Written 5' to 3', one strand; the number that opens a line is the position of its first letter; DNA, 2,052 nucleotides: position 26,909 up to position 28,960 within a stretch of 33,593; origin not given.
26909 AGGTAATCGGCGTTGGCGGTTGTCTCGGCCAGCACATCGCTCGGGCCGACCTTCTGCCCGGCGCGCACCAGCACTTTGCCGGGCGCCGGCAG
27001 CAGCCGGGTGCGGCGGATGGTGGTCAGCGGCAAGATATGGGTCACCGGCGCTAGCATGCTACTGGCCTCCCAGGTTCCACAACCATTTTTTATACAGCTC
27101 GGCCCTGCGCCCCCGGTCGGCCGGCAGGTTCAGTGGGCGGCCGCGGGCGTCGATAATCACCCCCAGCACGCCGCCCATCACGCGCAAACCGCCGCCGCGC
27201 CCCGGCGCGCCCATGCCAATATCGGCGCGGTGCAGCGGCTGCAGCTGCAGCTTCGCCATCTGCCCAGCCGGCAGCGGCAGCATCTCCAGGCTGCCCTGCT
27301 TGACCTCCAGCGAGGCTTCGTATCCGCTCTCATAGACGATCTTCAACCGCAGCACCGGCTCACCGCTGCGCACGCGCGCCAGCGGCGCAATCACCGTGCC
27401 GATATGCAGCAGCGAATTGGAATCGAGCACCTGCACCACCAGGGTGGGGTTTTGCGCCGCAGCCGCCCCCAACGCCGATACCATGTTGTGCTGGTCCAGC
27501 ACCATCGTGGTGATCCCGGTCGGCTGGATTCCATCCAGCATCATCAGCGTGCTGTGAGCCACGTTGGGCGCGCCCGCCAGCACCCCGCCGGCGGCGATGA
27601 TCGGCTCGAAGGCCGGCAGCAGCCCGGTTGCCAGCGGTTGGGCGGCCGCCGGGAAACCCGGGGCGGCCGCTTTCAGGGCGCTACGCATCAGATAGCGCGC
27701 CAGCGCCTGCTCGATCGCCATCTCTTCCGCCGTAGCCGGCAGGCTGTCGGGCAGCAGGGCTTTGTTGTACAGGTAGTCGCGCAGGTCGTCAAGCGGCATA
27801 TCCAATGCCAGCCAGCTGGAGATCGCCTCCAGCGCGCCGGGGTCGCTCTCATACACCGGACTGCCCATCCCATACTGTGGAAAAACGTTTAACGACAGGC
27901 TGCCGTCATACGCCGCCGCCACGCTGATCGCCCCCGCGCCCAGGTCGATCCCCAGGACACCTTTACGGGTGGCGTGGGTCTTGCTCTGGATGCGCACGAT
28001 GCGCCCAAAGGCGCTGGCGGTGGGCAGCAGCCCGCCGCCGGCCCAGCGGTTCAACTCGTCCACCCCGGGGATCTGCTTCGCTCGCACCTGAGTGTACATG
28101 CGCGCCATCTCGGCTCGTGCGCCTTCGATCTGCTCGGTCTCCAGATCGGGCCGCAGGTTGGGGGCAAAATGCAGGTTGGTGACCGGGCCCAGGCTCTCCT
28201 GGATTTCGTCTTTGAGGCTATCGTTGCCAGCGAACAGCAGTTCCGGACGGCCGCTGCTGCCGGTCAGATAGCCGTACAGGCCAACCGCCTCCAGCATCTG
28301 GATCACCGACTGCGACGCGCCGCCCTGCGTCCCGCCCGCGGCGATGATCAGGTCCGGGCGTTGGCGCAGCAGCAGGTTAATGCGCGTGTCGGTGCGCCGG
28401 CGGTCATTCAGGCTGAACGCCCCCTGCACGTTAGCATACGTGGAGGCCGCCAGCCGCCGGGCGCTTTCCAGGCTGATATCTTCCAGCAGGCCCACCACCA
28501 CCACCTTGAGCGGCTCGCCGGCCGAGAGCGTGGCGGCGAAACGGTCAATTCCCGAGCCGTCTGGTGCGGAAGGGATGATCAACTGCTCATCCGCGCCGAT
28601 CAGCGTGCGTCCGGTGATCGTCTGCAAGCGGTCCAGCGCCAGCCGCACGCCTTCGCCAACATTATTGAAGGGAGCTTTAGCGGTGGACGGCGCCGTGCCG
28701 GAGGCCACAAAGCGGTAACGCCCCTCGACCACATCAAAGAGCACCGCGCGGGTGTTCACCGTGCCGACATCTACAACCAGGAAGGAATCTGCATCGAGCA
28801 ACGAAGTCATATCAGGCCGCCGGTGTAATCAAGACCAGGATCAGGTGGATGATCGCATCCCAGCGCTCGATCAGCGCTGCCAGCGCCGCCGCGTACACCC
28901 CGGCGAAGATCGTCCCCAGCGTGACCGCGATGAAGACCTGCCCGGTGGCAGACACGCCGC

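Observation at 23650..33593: Tightly packed, partly overlap-coupled 8-gene cluster with no match to any described system: membrane trio, Zn-ribbon/PDW-repeat giant, GlmL-type ASKHA ATPase, barrel/KOW protein, sorting-signal protein and cNMP sensor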

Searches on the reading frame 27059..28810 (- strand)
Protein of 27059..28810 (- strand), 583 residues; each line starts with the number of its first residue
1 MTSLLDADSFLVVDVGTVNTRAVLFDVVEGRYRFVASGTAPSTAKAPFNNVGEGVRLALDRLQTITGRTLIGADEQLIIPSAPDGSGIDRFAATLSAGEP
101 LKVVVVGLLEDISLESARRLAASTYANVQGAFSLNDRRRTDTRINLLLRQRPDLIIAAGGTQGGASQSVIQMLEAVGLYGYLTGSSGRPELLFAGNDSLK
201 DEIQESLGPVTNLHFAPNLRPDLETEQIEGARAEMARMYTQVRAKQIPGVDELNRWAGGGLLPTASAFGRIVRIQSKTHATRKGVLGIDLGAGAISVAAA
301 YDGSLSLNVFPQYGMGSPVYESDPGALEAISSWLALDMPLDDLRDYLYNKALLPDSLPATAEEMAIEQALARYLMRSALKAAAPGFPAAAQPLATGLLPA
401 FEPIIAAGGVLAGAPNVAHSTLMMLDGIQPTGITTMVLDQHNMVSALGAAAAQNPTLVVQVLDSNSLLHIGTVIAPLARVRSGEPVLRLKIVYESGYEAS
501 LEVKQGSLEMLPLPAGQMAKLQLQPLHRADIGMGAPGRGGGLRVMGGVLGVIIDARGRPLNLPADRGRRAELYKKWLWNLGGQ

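Call 3: search_protein_families(library=pfam, proteins=[window:27059-28810:-], max_evalue=0.1)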
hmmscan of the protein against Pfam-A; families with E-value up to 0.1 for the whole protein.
window:27059-28810:- (583 aa): 1 family
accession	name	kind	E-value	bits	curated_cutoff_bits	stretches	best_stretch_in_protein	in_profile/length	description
PF13941.12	MutL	-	8.4e-60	203.2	27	1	11-463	2-447/450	MutL protein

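Call 4: search_protein_families(library=ncbifam, proteins=[window:27059-28810:-], max_evalue=0.1)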
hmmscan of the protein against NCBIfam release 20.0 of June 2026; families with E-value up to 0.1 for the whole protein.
window:27059-28810:- (583 aa): 3 families
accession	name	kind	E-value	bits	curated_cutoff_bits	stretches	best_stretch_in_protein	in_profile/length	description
NF040745.1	accessory_GlmL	equivalog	2.2e-25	89.4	475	1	11-318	2-282/459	methylaspartate mutase accessory protein GlmL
TIGR01319.1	glmL_fam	subfamily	1.2e-21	77.1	204.05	1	87-310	59-271/456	GlmL family protein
NF040744.1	ornith_Or-4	equivalog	2.1e-13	49.7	600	1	10-462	3-443/448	GlmL-related ornithine degradation protein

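Call 5: find_encoding_contigs(protein=window:27059-28810:-, flank=10000, max_places=6)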
Protein window:27059-28810:- (583 aa): 1 contig read that carries it; 1 place shown.
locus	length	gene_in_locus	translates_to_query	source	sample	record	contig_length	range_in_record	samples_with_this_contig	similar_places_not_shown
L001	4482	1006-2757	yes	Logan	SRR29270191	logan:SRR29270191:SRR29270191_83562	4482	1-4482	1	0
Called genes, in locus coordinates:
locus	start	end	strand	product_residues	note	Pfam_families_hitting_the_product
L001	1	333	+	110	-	?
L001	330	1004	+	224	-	-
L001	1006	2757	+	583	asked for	PF13941:MutL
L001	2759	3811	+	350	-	-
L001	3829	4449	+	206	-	-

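Call 7: find_homologous_proteins(query=window:27059-28810:-, max_evalue=0.00001)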
Query window:27059-28810:- (583 aa): 1513 proteins with E <= 0.00001 among 8000 candidates; the best 120 are listed.
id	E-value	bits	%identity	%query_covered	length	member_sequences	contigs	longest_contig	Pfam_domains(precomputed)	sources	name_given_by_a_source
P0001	0.0e+0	1260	100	100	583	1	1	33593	PF13941.13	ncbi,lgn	ncbi:MAG: glutamate mutase L [Chloroflexota bacterium]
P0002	1.7e-265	900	70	100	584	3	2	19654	PF13941.13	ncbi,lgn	-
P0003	4.2e-264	896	71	100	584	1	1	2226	PF13941.13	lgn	-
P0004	6.6e-264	895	70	100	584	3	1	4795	PF13941.13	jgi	-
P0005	3.0e-256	870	69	100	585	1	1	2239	PF13941.13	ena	-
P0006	4.6e-255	866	69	100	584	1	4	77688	PF13941.13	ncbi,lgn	-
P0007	7.5e-255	865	68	100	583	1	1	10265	PF13941.13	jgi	jgi:uncharacterized protein (TIGR01319 family)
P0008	1.3e-249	848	67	100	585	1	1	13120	PF13941.13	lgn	-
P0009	5.1e-245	833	65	100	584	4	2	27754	PF13941.13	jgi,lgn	jgi:hypothetical protein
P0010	2.1e-244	831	65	100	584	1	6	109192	PF13941.13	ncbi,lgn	-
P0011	3.5e-244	830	65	100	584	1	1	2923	PF13941.13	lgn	-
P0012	5.4e-238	809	62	100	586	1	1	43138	PF13941.13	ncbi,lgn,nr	ncbi:MAG: glutamate mutase L [Anaerolineales bacterium]|nr:glutamate mutase L [Anaerolineales bacter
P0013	5.5e-238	809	64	100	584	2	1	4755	PF13941.13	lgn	-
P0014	8.5e-238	809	63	100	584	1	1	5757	PF13941.13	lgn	-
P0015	2.8e-237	807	63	100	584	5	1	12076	PF13941.13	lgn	-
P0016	1.8e-236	804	63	100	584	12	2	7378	PF13941.13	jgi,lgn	jgi:hypothetical protein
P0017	4.3e-235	800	63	100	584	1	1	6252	PF13941.13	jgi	jgi:hypothetical protein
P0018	6.8e-235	799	63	100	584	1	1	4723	PF13941.13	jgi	jgi:hypothetical protein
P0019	1.7e-234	798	63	100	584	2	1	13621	PF13941.13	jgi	jgi:hypothetical protein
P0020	5.1e-234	796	62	100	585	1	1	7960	PF13941.13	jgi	jgi:hypothetical protein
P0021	7.8e-234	796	62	100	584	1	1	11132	PF13941.13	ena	-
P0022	1.1e-233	795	63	100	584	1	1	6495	PF13941.13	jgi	jgi:hypothetical protein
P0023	2.1e-233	794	62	100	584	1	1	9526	PF13941.13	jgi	jgi:hypothetical protein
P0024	8.5e-233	792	63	100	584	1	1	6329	PF13941.13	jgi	jgi:hypothetical protein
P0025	1.2e-232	792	62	100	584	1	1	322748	PF13941.13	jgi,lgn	jgi:hypothetical protein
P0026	3.0e-232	790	62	100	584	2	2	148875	PF13941.13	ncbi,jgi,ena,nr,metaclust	ncbi:MAG: hypothetical protein A2W35_06360 [Chloroflexi bacterium RBG_16_57_11]|nr:MAG: hypothetical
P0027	3.3e-232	790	61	100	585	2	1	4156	PF13941.13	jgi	jgi:hypothetical protein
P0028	4.3e-231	787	60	100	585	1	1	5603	PF13941.13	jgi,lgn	-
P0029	2.5e-230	784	62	100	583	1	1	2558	PF13941.13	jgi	jgi:MutL protein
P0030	2.8e-230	784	62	100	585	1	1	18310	PF13941.13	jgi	-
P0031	1.3e-229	782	61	100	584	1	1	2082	PF13941.13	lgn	-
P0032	7.1e-229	779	61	100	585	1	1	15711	PF13941.13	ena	-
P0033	2.6e-228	777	60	100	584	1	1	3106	PF13941.13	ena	-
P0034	2.7e-228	777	62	100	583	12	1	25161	PF13941.13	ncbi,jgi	jgi:uncharacterized protein (TIGR01319 family)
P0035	2.8e-228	777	60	100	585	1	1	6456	PF13941.13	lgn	-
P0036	2.9e-228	777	61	100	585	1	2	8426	PF13941.13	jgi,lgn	jgi:uncharacterized protein (TIGR01319 family)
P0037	4.4e-228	777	60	100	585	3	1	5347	PF13941.13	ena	-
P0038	8.5e-228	776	61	100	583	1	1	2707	PF13941.13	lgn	-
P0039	1.1e-226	772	61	100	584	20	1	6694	PF13941.13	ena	-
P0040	9.4e-226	769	60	100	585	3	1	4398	PF13941.13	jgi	jgi:hypothetical protein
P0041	1.3e-225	769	60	100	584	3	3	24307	PF13941.13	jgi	jgi:uncharacterized protein (TIGR01319 family)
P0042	4.7e-225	767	62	97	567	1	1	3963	PF13941.13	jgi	jgi:hypothetical protein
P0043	6.3e-225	766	62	100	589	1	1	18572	PF13941.13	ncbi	-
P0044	7.5e-225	766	61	100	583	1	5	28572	PF13941.13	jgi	jgi:hypothetical protein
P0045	1.0e-224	766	60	100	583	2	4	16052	PF13941.13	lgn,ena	-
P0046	4.8e-224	763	61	100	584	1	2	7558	PF13941.13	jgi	jgi:hypothetical protein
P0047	7.9e-224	763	59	100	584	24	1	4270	PF13941.13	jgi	jgi:hypothetical protein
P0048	9.3e-224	762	59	100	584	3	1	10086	PF13941.13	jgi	jgi:hypothetical protein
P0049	2.8e-223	761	59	100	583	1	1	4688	PF13941.13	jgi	jgi:hypothetical protein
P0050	3.4e-223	761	60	98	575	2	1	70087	PF13941.13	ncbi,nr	ncbi:MAG: glutamate mutase L [Anaerolineales bacterium]|nr:glutamate mutase L [Anaerolineales bacter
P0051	4.3e-223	760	59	100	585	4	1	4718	PF13941.13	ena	-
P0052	8.7e-223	759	60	99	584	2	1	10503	PF13941.13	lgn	-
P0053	7.3e-222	756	59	100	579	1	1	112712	PF13941.13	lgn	-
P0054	9.7e-222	756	60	99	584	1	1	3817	PF13941.13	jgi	jgi:hypothetical protein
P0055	2.2e-221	755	60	100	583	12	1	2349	PF13941.13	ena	-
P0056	3.8e-221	754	60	100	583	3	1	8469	PF13941.13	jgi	jgi:uncharacterized protein (TIGR01319 family)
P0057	1.3e-220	752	59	100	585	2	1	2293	PF13941.13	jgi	jgi:hypothetical protein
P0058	4.0e-220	750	59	99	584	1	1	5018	PF13941.13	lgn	-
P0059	4.9e-220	750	59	100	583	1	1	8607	PF13941.13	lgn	-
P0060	2.3e-219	748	59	100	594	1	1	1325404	PF13941.13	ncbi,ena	-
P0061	4.0e-219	747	60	100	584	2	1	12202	PF13941.13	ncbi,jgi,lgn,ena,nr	ncbi:MAG TPA: glutamate mutase L [Anaerolineales bacterium]|jgi:hypothetical protein|nr:glutamate mu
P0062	4.5e-219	747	59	100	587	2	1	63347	PF13941.13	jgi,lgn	-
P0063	5.3e-219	747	60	100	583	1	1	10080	PF13941.13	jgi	jgi:hypothetical protein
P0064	5.4e-219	747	59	100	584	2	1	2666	PF13941.13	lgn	-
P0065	8.5e-219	746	59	99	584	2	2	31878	PF13941.13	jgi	jgi:hypothetical protein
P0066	3.1e-218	744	58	99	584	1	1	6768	PF13941.13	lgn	-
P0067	4.0e-218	744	58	100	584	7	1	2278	PF13941.13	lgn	-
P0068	1.0e-217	743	58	100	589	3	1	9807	PF13941.13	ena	-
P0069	1.1e-217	742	59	100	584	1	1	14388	PF13941.13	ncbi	ncbi:MAG TPA: glutamate mutase L [Anaerolineales bacterium]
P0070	1.5e-217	742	59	100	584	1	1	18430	PF13941.13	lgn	-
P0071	1.9e-217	742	59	100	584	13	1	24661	PF13941.13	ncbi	ncbi:MAG TPA: glutamate mutase L [Anaerolineales bacterium]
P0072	2.0e-217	742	59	100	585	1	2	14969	PF13941.13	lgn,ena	-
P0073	2.7e-217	741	57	100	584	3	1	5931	PF13941.13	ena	-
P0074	3.7e-217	741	59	100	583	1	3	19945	PF13941.13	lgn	-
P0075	5.0e-217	740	58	100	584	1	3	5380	PF13941.13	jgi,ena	-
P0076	5.0e-217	740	59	100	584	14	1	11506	PF13941.13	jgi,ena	-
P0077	5.1e-217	740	59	100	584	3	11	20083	PF13941.13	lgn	-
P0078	7.1e-217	740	60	100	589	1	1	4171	PF13941.13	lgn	-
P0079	9.4e-217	739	58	99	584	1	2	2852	PF13941.13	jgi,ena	-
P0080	1.0e-216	739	57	100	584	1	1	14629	PF13941.13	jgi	jgi:hypothetical protein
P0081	1.3e-216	739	57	100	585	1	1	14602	PF13941.13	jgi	-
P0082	1.3e-216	739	57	100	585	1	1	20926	PF13941.13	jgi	-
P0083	1.4e-216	739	59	100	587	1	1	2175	PF13941.13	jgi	jgi:hypothetical protein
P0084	2.2e-216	738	58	100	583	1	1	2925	PF13941.13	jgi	jgi:hypothetical protein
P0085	2.5e-216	738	59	99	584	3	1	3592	PF13941.13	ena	-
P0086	2.7e-216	738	58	100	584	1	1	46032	PF13941.13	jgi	jgi:hypothetical protein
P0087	2.9e-216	738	59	99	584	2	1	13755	PF13941.13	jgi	-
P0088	3.8e-216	737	57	99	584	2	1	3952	PF13941.13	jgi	-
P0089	4.6e-216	737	57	99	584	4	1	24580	PF13941.13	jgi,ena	-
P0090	7.4e-216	736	58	100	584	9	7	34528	PF13941.13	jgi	jgi:hypothetical protein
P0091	2.5e-215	735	58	100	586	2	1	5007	PF13941.13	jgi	jgi:hypothetical protein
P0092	2.6e-215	735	58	99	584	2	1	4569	PF13941.13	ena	-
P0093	3.1e-215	734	57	100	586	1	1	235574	PF13941.13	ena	-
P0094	4.7e-215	734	58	100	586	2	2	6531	PF13941.13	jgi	jgi:hypothetical protein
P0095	5.3e-215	734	56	99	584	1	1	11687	PF13941.13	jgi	jgi:hypothetical protein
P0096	5.4e-215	734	58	100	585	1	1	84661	PF13941.13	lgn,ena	-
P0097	8.5e-215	733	58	100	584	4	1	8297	PF13941.13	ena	-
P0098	1.5e-214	732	58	99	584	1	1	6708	PF13941.13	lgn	-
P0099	2.1e-214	732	58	99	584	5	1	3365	PF13941.13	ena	-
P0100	4.5e-214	730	58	99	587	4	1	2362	PF13941.13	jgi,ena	-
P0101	5.1e-214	730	59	100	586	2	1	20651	PF13941.13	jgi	jgi:hypothetical protein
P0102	8.6e-214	730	59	99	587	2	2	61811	PF13941.13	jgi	jgi:hypothetical protein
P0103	1.4e-213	729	58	100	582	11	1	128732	PF13941.13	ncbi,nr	ncbi:MAG: hypothetical protein GX495_09835 [Chloroflexi bacterium]|nr:hypothetical protein [Chlorofl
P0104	1.6e-213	729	58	100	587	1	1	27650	PF13941.13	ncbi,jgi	jgi:hypothetical protein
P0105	1.7e-213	729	59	100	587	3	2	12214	PF13941.13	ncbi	-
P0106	2.2e-213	728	58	99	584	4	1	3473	PF13941.13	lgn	-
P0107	2.7e-213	728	57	99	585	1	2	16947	PF13941.13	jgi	jgi:hypothetical protein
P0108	3.7e-213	727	58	100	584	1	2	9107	PF13941.13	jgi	jgi:hypothetical protein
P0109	4.9e-213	727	59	99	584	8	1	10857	PF13941.13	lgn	-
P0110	5.7e-213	727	58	100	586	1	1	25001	PF13941.13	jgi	-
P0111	5.8e-213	727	57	99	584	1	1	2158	PF13941.13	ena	-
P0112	5.8e-213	727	58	100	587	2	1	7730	PF13941.13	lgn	-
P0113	1.1e-212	726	57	99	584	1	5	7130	PF13941.13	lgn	-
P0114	1.3e-212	726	55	100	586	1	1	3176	PF13941.13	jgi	jgi:hypothetical protein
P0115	1.4e-212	726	58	99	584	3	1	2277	PF13941.13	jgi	-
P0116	1.6e-212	725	57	99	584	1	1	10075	PF13941.13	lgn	-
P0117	1.7e-212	725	57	100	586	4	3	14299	PF13941.13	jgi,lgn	-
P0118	4.3e-212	724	57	100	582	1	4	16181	PF13941.13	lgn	-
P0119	7.3e-212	723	57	100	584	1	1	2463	PF13941.13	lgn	-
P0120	8.0e-212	723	57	100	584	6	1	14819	PF13941.13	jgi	jgi:uncharacterized protein (TIGR01319 family)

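Call 8: find_encoding_contigs(protein=P0060, flank=10000, max_places=2)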
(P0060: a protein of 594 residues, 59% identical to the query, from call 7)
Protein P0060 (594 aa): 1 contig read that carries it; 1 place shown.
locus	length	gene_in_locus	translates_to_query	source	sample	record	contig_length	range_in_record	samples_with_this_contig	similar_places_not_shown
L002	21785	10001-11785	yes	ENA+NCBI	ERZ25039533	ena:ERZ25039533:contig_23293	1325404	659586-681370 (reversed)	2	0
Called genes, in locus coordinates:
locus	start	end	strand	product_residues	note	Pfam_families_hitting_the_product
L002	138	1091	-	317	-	PF01180:DHO_dh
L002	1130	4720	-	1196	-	PF01855:POR_N, PF17147:PFOR_II, PF01558:POR, PF10371:EKR, PF12838:Fer4_7, PF13183:Fer4_8, PF13187:Fer4_9, PF13237:Fer4_10, +8 more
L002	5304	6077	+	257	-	PF20539:DUF6754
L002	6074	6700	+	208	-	-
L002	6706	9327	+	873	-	-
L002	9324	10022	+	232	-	-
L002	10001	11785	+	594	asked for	PF13941:MutL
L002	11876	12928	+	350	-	-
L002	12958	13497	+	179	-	-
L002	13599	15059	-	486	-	PF02878:PGM_PMM_I, PF02879:PGM_PMM_II, PF02880:PGM_PMM_III, PF00408:PGM_PMM_IV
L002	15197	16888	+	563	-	PF00027:cNMP_binding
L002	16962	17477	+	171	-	PF01327:Pep_deformylase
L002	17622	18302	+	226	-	PF02463:SMC_N, PF13175:AAA_15 (weak), PF13476:AAA_23 (weak)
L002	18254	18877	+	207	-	-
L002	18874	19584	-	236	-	PF02527:GidB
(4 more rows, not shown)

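Call 9: find_encoding_contigs(protein=P0103, flank=10000, max_places=2)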
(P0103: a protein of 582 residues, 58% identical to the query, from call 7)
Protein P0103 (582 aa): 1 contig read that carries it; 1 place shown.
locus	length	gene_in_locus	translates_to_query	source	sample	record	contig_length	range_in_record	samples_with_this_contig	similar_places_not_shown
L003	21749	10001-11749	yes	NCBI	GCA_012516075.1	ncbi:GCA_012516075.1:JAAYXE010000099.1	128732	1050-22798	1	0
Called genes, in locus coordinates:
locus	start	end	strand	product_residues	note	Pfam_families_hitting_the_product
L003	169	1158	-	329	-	PF01180:DHO_dh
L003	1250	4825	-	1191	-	PF01855:POR_N, PF17147:PFOR_II, PF01558:POR, PF10371:EKR, PF12838:Fer4_7, PF13183:Fer4_8, PF13187:Fer4_9, PF02775:TPP_enzyme_C, +8 more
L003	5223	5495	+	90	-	-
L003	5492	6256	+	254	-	PF20539:DUF6754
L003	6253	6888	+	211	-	-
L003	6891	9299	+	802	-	-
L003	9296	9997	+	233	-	-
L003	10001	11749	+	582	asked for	PF13941:MutL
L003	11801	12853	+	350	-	-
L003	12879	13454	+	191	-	-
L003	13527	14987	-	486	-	PF02878:PGM_PMM_I, PF02879:PGM_PMM_II, PF02880:PGM_PMM_III, PF00408:PGM_PMM_IV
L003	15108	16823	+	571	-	PF00027:cNMP_binding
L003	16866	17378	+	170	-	PF01327:Pep_deformylase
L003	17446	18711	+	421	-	PF02463:SMC_N, PF13175:AAA_15 (weak), PF13476:AAA_23 (weak), PF13304:AAA_21 (faint)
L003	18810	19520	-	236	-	PF02527:GidB, PF13847:Methyltransf_31 (weak)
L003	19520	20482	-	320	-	PF14257:DUF4349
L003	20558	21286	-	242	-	PF00149:Metallophos, PF12850:Metallophos_2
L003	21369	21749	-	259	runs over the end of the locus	PF13489:Methyltransf_23, PF07021:MetW (faint), PF08241:Methyltransf_11, PF08242:Methyltransf_12, PF13649:Methyltransf_25, PF13847:Methyltransf_31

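Call 16: search_solved_structures(query=window:27059-28810:-, max_evalue=1)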
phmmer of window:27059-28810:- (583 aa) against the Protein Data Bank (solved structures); distinct sequences matched with E-value up to 1: 4.
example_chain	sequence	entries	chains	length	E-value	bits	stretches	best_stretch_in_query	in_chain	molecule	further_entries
6dzi_Z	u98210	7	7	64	0.14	14.1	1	190-247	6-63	50S ribosomal protein L29 | Large ribosomal subunit protein uL29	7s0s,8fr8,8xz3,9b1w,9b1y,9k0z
5o60_Z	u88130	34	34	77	0.15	14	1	190-247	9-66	50S ribosomal protein L29 | Large ribosomal subunit protein uL29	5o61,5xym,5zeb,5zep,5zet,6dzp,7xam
7kjr_C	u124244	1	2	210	0.78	11.7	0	193-255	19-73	Apolipoprotein A-I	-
8eqs_C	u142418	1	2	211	0.79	11.7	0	193-255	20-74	Apolipoprotein A-I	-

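Call 39: search_protein_families(library=pfam, proteins=[L003:6891-9299:+], max_evalue=1)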
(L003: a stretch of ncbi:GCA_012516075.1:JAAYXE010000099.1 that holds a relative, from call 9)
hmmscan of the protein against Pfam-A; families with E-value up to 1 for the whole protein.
L003:6891-9299:+ (802 aa): 6 families
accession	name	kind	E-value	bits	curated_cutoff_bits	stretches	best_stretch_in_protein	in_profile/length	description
PF13400.11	Tad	-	0.00078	20.2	22.3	1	769-795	8-34/47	Putative Flp pilus-assembly TadE/G-like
PF18912.6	DZR_2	-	0.0017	18.6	27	1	5-34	9-37/56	Double zinc ribbon domain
PF24463.1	DUF7577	-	0.0028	17.7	28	1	4-27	3-26/27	Domain of unknown function (DUF7577)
PF24460.1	DUF7575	-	0.011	15.5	28.5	1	4-27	4-27/28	Domain of unknown function (DUF7575)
PF12773.13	DZR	-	0.047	14.3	27.3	1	6-28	1-23/45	Double zinc ribbon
PF09722.15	Xre_MbcA_ParS_C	-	0.09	13.2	24.5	1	688-717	5-34/51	Antitoxin Xre/MbcA/ParS C-terminal toxin-binding domain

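Call 64: search_protein_families(library=padloc, proteins=[window:27059-28810:-], max_evalue=0.01)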
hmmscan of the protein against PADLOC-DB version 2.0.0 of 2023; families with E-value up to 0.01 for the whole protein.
window:27059-28810:- (583 aa): 0 families

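Call 66: search_solved_structures(query=A5, max_evalue=10, show_alignments=2)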
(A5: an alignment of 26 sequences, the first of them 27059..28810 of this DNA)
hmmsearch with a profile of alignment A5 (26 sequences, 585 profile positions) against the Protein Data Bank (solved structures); distinct sequences matched with E-value up to 10: 0.

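Call 85: search_dna_similar(query=window:27059-28810:-, collection=plasmids, mode=protein, max_evalue=0.001, max_rows=15)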
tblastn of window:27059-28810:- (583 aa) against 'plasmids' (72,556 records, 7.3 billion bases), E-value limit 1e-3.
Records with a match: 3; places in all: 3; records where one place covers at least 80% of the query: 0.
Best place of each record, by identity: <60% 3.
By first word of the organism name: Escherichia 3.
By predicted mobility (MOB-suite, as given by PLSDB): non-mobilizable 3.
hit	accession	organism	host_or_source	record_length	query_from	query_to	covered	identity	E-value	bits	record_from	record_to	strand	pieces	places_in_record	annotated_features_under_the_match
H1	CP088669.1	Escherichia coli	Homo sapiens,blood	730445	13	371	62%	26.3%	2e-8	65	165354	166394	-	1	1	glutamate mutase L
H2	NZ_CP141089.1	Escherichia coli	Homo sapiens,Infected Human Urine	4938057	13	371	62%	26.3%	2e-8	65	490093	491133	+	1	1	none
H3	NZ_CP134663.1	Escherichia coli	Larus michahellis,bacteria,cloaca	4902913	13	371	62%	26.0%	4e-7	61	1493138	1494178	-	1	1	none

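Call 86: get_annotated_region(hit=H1, flank=4000)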
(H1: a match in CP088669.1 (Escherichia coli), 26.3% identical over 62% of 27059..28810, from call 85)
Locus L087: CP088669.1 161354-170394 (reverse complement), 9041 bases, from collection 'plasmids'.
description: Escherichia coli strain C16EC0292 plasmid pC16EC0292-1, complete sequence
organism: Escherichia coli (NCBI taxid 562)
taxonomy: Bacteria; Pseudomonadota; Gammaproteobacteria; Enterobacterales; Enterobacteriaceae; Escherichia; Escherichia coli
host: -; source: Homo sapiens,blood; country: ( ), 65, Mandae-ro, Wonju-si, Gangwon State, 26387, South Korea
typing (MOB-suite, as given by PLSDB): non-mobilizable
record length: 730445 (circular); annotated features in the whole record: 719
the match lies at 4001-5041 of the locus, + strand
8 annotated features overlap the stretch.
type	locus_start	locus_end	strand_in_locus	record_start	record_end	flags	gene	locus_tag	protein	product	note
CDS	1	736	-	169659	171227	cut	cydA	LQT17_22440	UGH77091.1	cytochrome ubiquinol oxidase subunit I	-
CDS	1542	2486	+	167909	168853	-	-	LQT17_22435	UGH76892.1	hypothetical protein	-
CDS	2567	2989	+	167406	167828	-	-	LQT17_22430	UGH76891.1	hypothetical protein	-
CDS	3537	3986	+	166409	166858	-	-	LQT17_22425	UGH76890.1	methylaspartate mutase subunit S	-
CDS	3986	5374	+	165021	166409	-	-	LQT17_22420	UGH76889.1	glutamate mutase L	-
CDS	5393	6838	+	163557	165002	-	-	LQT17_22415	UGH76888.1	methylaspartate mutase subunit E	-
CDS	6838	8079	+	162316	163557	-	-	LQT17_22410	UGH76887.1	methylaspartate ammonia-lyase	-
CDS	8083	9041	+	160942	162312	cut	-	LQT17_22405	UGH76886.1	DUF1446 domain-containing protein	-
